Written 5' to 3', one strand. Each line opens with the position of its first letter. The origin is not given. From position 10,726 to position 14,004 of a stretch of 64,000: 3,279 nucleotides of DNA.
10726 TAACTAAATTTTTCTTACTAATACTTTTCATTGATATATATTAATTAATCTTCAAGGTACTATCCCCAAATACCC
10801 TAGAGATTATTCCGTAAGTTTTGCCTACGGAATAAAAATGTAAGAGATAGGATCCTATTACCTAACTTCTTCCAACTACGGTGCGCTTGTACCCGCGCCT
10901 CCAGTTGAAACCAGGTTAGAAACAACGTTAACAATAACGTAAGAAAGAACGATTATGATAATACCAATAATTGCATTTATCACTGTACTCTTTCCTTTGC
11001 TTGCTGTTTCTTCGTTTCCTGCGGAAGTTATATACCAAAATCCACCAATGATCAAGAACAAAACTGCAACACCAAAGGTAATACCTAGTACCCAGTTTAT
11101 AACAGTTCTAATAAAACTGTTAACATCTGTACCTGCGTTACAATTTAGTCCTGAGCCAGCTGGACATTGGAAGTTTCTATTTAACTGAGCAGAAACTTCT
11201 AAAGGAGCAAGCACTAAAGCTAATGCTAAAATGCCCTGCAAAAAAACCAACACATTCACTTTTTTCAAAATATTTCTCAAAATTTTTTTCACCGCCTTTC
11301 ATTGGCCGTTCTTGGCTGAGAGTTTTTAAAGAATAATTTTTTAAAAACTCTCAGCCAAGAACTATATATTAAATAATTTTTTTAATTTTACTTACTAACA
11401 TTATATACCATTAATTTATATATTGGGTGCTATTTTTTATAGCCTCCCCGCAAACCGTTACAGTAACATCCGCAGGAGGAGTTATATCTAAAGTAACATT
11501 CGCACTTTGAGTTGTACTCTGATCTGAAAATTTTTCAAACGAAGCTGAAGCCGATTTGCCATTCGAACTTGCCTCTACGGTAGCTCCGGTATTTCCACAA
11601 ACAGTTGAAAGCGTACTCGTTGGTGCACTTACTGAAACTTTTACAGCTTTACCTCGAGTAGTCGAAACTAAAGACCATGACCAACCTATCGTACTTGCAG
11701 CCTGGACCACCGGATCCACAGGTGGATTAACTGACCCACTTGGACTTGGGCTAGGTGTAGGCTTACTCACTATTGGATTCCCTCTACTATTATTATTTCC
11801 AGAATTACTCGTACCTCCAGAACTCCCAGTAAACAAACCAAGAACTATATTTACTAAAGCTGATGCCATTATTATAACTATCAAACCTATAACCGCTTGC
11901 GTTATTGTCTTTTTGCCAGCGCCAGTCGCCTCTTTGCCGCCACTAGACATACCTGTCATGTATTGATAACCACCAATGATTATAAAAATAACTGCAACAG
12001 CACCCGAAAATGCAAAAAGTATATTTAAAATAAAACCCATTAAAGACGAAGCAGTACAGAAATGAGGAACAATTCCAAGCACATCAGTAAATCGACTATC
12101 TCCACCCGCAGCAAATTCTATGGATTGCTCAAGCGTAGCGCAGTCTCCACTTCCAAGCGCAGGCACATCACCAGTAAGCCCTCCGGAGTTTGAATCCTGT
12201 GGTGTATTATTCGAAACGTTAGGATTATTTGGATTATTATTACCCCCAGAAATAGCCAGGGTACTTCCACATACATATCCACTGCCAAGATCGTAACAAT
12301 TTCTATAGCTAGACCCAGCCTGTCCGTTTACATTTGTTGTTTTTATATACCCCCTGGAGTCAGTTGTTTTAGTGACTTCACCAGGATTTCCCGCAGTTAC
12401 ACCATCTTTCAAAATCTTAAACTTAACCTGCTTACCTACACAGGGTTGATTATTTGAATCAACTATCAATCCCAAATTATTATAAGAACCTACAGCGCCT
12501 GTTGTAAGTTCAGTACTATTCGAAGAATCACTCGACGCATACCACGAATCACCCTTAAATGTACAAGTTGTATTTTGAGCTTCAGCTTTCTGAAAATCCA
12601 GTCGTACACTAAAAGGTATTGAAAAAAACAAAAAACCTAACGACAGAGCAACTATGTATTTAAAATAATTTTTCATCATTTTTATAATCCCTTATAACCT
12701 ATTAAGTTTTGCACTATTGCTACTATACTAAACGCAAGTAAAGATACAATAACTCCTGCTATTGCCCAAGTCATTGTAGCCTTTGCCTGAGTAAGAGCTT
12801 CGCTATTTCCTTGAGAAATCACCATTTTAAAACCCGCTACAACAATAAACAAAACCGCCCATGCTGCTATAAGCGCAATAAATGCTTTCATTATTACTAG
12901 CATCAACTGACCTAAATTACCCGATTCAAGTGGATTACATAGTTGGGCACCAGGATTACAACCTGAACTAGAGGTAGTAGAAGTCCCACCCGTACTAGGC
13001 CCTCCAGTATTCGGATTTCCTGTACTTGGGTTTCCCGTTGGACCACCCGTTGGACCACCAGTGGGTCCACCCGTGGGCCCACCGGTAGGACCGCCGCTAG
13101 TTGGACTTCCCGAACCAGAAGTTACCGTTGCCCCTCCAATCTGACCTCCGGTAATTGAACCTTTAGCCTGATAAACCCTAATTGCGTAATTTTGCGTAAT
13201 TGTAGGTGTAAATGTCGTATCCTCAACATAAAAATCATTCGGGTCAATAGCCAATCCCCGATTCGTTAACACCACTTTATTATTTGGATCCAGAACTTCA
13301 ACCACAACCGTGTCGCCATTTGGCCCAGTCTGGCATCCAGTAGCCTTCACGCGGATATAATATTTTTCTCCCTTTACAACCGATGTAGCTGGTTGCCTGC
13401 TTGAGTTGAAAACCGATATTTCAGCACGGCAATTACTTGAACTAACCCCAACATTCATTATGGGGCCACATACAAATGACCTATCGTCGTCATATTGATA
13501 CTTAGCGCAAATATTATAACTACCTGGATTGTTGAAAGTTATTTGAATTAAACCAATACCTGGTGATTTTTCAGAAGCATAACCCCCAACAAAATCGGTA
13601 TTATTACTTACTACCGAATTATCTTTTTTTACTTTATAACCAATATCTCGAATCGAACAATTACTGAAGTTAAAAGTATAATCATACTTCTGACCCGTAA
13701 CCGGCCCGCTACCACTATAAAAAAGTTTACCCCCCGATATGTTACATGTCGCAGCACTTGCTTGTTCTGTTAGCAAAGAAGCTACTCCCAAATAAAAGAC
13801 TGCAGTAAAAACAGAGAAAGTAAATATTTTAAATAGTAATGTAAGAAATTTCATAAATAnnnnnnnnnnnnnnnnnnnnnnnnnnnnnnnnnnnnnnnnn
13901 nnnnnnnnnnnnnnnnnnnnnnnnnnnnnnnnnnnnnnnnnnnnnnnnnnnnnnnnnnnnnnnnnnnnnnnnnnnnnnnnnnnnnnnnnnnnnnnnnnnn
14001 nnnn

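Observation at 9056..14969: Tandem array of six secreted paralogs sharing a C-terminal two-helix pilin-like membrane domain, next to a CPBP protease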

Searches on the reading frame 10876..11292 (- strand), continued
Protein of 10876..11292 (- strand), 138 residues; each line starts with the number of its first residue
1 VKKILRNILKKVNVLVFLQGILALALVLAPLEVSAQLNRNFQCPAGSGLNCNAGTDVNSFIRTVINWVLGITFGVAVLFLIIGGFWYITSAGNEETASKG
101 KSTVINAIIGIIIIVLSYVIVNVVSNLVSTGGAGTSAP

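Call 45: predict_structure(alignment_id=A2)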
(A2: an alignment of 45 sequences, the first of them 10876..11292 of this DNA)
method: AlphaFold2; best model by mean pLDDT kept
length: 138 residues; sequences in the alignment: 45
mean_pLDDT: 70.8   pTM: 0.43
mean pLDDT of the five models: 70.8, 67.6, 66.9, 62.9, 61.7
residues with pLDDT >= 90: 8; 70-90: 72; 50-70: 41; < 50: 17
segments of 3 or more residues with pLDDT < 50: 38-42, 133-138
pLDDT, mean of each block of 10 residues (from residue 1): 61 73 75 52 49 58 81 89 81 75 88 88 72 44
secondary structure, 60 per line:
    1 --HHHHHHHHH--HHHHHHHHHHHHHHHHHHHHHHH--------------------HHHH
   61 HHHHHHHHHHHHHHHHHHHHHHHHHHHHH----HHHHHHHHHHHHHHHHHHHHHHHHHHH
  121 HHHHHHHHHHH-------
elements in order: H3-11 H14-36 H57-89 H94-131

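Call 47: fold_search(model_id=the predicted structure, library=pdb)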
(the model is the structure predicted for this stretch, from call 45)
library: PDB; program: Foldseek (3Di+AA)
matches with E <= 10: 153; with E <= 0.001: 0
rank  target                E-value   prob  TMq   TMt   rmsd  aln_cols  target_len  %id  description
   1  6s1k_E                9.7e-01  0.80  0.35  0.46   5.1        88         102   18  E. coli Core Signaling Unit, carrying QQQQ receptor mutation (released 2020-01-22)
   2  5u0p_V                9.7e-01  0.35  0.29  0.33   5.8        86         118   17  Cryo-EM structure of the transcriptional Mediator (released 2017-03-08)
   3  9vub_A                1.4e+00  0.72  0.47  0.19  11.9       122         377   12  channel C complex with 3 (released 2026-03-11)
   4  7w7z                  1.7e+00  0.51  0.47  0.44  11.5       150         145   12  Crystal Structure of human Focal Adhesion Targeting (FAT) domain of the Focal Adhesion Kinase (released 2022-12-21)
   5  3tul_B                1.7e+00  0.28  0.37  0.38  13.5       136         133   12  Crystal structure of N-terminal region of Type III Secretion Major Translocator SipB (residues 82-226) (released 2012-02-15)
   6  7a0g_EEE              1.8e+00  0.23  0.28  0.15   5.7        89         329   12  Structure of the SmhB pore of the tripartite alpha-pore forming toxin, Smh, from Serratia marcescens. (released 2021-03-31)
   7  1a91_MODEL_1_A        1.9e+00  0.82  0.42  0.67   2.6        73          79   11  SUBUNIT C OF THE F1FO ATP SYNTHASE OF ESCHERICHIA COLI; NMR, 10 STRUCTURES (released 1998-07-01)
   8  6h2f_A                1.9e+00  0.54  0.28  0.13   5.0        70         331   16  Structure of the pre-pore AhlB of the tripartite alpha-pore forming toxin, AHL, from Aeromonas hydrophila. (released 2019-07-10)
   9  4h63_V                2.0e+00  0.21  0.29  0.32   5.9        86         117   17  Structure of the Schizosaccharomyces pombe Mediator head module (released 2012-10-31)
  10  3tul_C                2.0e+00  0.16  0.32  0.33  12.5       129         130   14  Crystal structure of N-terminal region of Type III Secretion Major Translocator SipB (residues 82-226) (released 2012-02-15)
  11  8vc9_E                2.2e+00  0.84  0.36  0.14   2.3        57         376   10  Hybrid response regulator LvrB from Leptospira / phosphorylated REC form (released 2024-12-18)
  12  3tul_A                2.2e+00  0.21  0.37  0.38  14.1       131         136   14  Crystal structure of N-terminal region of Type III Secretion Major Translocator SipB (residues 82-226) (released 2012-02-15)
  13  7a0g_AAA              2.4e+00  0.69  0.40  0.19   3.8        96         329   12  Structure of the SmhB pore of the tripartite alpha-pore forming toxin, Smh, from Serratia marcescens. (released 2021-03-31)
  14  8vc9_F                2.4e+00  0.33  0.34  0.14  20.6       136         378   10  Hybrid response regulator LvrB from Leptospira / phosphorylated REC form (released 2024-12-18)
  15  7p3r_B                2.5e+00  0.14  0.24  0.12   5.0        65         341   18  Helical structure of the toxin MakA from Vibrio cholera (released 2022-02-23)
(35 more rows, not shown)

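Call 49: search_protein_families(library=pfam, proteins=[L060:2757-5222:-, L060:8261-9646:-, L060:6484-7692:+, L065:3800-6373:-, L065:7424-8932:+, L065:2345-3610:-, L066:7282-8781:+, L066:5422-6903:-, L069:3464-6250:-, L069:6320-7678:-], max_evalue=0.01)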
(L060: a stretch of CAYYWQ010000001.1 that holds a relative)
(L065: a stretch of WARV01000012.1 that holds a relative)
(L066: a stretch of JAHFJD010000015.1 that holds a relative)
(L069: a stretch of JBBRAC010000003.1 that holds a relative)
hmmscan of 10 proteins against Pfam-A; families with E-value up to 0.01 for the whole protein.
L060:2757-5222:- (821 aa): 2 families
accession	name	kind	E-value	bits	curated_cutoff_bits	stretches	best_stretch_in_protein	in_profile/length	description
PF00521.26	DNA_topoisoIV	-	9.9e-166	552.3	31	1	40-480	1-431/432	DNA gyrase/topoisomerase IV, subunit A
PF03989.18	DNA_gyraseA_C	-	2.3e-65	216.3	27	6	667-713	1-47/48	DNA gyrase C-terminal domain, beta-propeller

L060:8261-9646:- (461 aa): 3 families
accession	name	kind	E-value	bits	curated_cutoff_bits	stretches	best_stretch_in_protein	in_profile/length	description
PF02784.22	Orn_Arg_deC_N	-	1e-24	87.7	23.4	1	73-318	3-247/247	Pyridoxal-dependent decarboxylase, pyridoxal binding domain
PF00278.28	Orn_DAP_Arg_deC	-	1.5e-05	25.6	23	1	316-403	3-83/95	Pyridoxal-dependent decarboxylase, C-terminal sheet domain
PF12736.12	CABIT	-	0.0043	17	24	1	98-202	139-246/255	Cell-cycle sustaining, positive selection,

L060:6484-7692:+ (402 aa): 5 families
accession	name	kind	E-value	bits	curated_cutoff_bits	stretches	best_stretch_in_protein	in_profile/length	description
PF00575.29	S1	-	9.8e-47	157.7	22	3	219-288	2-74/74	S1 RNA binding domain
PF23459.1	S1_RRP5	-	2.2e-19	70.2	27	1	303-373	2-72/72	RRP5 S1 domain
PF21710.3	Spt6_S1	-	4.5e-05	24.1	27.5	1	207-285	2-82/91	Spt6, S1/OB domain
PF24685.1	OB_RRP5_4th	-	0.00044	20.6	31.5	0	245-278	38-71/92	RRP5 OB-fold domain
PF13509.12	S1_2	-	0.0013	19.2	21.8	0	221-256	1-36/61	S1 domain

L065:3800-6373:- (857 aa): 6 families
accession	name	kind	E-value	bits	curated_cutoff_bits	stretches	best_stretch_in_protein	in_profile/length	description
PF00122.25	E1-E2_ATPase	-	2.9e-42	144.7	28.1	1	125-317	2-181/181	E1-E2 ATPase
PF00689.26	Cation_ATPase_C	-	9.3e-23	81.3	27.3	1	683-847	1-173/175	Cation transporting ATPase, C-terminus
PF00702.32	Hydrolase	-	1.7e-14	55.1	26.4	1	336-614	4-191/191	haloacid dehalogenase-like hydrolase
PF00690.31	Cation_ATPase_N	-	1.5e-13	50.6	20.4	1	20-84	3-68/69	Cation transporter/ATPase, N-terminus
PF13246.12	Cation_ATPase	-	7.9e-12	45.5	21.7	1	397-441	45-90/91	Cation transport ATPase (P-type)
PF08282.18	Hydrolase_3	-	0.00086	19.5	20.9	0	597-636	206-245/255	haloacid dehalogenase-like hydrolase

L065:7424-8932:+ (502 aa): 0 families

L065:2345-3610:- (421 aa): 1 family
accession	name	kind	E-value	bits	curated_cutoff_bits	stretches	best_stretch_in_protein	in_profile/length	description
PF01566.24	Nramp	-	3e-73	247.4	29.8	1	41-389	1-356/357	Natural resistance-associated macrophage protein-like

L066:7282-8781:+ (499 aa): 0 families

L066:5422-6903:- (493 aa): 2 families
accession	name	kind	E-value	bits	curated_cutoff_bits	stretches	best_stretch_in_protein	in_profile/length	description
PF02781.21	G6PD_C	-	5.6e-102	341.2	27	1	208-491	2-295/296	Glucose-6-phosphate dehydrogenase, C-terminal domain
PF00479.28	G6PD_N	-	6e-57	193.7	22.1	1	28-205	1-183/183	Glucose-6-phosphate dehydrogenase, NAD binding domain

L069:3464-6250:- (928 aa): 1 family
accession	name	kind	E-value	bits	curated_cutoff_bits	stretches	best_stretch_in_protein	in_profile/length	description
PF04610.19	TrbL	-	0.00019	21.7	25.9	1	376-508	80-206/215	TrbL/VirB6 plasmid conjugal transfer protein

L069:6320-7678:- (452 aa): 0 families

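Call 64: search_protein_families(library=pfam, alignment_id=A2, max_evalue=0.001)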
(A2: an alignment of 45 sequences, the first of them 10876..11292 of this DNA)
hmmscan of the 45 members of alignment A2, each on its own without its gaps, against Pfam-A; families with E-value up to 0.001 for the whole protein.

A. member 1, window:10876-11292:- (138 aa): 1 family
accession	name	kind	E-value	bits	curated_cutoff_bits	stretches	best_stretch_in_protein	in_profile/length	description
PF18895.5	T4SS_pilin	-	3.6e-12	46.6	26.6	1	57-124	5-71/71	Type IV secretion system pilin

B. families by the number of members that match (of 45 scanned): 3 families
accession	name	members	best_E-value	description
PF18895.5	T4SS_pilin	45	1.9e-14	Type IV secretion system pilin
PF04956.18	TrbC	17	2.5e-07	TrbC/VIRB2 pilin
PF05987.18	DUF898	1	0.00018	Bacterial protein of unknown function (DUF898)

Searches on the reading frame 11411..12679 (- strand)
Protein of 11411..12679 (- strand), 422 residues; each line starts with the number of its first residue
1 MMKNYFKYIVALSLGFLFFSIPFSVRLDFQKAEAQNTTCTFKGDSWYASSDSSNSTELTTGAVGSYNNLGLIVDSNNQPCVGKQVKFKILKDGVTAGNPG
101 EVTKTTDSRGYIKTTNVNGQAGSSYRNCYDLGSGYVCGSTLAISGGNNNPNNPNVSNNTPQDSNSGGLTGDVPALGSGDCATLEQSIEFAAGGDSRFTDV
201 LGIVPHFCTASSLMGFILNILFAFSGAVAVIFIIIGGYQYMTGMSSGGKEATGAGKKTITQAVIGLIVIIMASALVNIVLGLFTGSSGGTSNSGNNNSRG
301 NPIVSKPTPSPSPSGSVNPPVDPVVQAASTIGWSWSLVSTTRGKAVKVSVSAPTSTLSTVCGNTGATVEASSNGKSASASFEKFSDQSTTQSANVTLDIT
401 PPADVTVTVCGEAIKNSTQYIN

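Call 3: search_protein_families(library=pfam, proteins=[window:11411-12679:-], max_evalue=1)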
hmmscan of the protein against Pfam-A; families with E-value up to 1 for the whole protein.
window:11411-12679:- (422 aa): 2 families
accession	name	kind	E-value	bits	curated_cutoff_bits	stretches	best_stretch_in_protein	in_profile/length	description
PF18895.5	T4SS_pilin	-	7.8e-07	29.5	26.6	1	217-279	12-71/71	Type IV secretion system pilin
PF04956.18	TrbC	-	0.00056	20.5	27.9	1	211-277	38-96/98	TrbC/VIRB2 pilin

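Call 4: search_protein_families(library=ncbifam, proteins=[window:11411-12679:-], max_evalue=1)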
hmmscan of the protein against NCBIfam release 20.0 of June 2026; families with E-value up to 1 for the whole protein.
window:11411-12679:- (422 aa): 2 families
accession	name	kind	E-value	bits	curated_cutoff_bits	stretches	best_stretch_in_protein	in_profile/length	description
NF045849.1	ICE_MMCAP2_0565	equivalog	2.5e-07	30.3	40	1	211-281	7-78/80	Mbov_0395 family pilin-like conjugal transfer protein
NF004534.0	PRK05884.1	equivalog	0.011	15.2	244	1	344-402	142-203/224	SDR family oxidoreductase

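Call 60: find_homologous_proteins(query=window:11411-12679:-, max_evalue=0.001)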
Query window:11411-12679:- (422 aa): 2 proteins with E <= 0.001 among 8000 candidates.
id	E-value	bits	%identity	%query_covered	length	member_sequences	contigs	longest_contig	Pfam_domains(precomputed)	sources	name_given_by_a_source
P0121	1.5e-270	915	100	100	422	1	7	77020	PF18895.6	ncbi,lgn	-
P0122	9.8e-228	774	85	100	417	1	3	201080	PF18895.6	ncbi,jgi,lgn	-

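Call 74: predict_structure(alignment_id=A3)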
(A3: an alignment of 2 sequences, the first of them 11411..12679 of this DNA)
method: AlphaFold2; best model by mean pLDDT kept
length: 422 residues; sequences in the alignment: 2
mean_pLDDT: 37.7   pTM: 0.25
mean pLDDT of the five models: 37.7, 34.5, 33.6, 33.3, 28.9
residues with pLDDT >= 90: 0; 70-90: 0; 50-70: 75; < 50: 347
segments of 3 or more residues with pLDDT < 50: 1-8, 19-37, 39-71, 73-77, 92-101, 113-125, 130-223, 244-249, 271-422
pLDDT, mean of each block of 10 residues (from residue 1): 48 49 32 37 36 27 36 50 55 41 51 44 48 43 36 31 26 25 28 28 30 43 52 57 49 51 53 46 34 26 27 25 26 29 30 32 33 35 32 36 36 30 29
secondary structure, 60 per line:
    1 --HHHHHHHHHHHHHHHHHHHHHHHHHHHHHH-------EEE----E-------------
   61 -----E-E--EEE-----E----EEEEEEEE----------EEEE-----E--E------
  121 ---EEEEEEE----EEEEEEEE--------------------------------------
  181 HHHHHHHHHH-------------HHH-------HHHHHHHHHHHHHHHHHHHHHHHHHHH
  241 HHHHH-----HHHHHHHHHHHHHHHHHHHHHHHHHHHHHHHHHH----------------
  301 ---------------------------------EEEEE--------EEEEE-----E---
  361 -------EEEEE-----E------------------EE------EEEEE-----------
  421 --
elements in order: H3-32 E40-42 E71-73 E84-91 E102-105 E124-130 E135-142 H181-190 H214-245 H251-284 E334-338 E347-351 E368-372 E405-409

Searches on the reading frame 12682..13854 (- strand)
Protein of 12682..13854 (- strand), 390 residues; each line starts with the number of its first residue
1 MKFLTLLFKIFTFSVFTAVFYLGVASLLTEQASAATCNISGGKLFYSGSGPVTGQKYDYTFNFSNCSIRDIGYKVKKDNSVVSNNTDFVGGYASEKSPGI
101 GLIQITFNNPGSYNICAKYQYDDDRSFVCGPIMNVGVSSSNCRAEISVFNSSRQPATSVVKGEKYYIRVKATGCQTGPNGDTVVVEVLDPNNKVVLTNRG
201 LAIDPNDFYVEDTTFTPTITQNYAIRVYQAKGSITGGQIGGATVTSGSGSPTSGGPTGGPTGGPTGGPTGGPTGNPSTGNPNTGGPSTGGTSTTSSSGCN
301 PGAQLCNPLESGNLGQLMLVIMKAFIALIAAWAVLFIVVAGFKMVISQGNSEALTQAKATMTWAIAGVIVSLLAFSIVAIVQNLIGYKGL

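Call 3: search_protein_families(library=pfam, proteins=[window:12682-13854:-], max_evalue=1)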
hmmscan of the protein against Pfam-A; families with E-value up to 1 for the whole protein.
window:12682-13854:- (390 aa): 2 families
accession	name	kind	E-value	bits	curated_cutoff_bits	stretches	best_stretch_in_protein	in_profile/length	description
PF18895.5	T4SS_pilin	-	4.4e-07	30.3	26.6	1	314-379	5-69/71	Type IV secretion system pilin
PF04886.17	PT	-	0.00058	19.8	26.2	1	251-279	1-29/36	PT disordered repeat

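Call 4: search_protein_families(library=ncbifam, proteins=[window:12682-13854:-], max_evalue=1)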
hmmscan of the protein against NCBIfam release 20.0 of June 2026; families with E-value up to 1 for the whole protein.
window:12682-13854:- (390 aa): 2 families
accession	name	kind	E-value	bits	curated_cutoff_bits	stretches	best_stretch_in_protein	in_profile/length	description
NF045849.1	ICE_MMCAP2_0565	equivalog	0.008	15.8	40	1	314-382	9-77/80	Mbov_0395 family pilin-like conjugal transfer protein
NF052523.2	TafF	equivalog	0.075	12.2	420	1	171-298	99-218/379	TafF family fimbrial protein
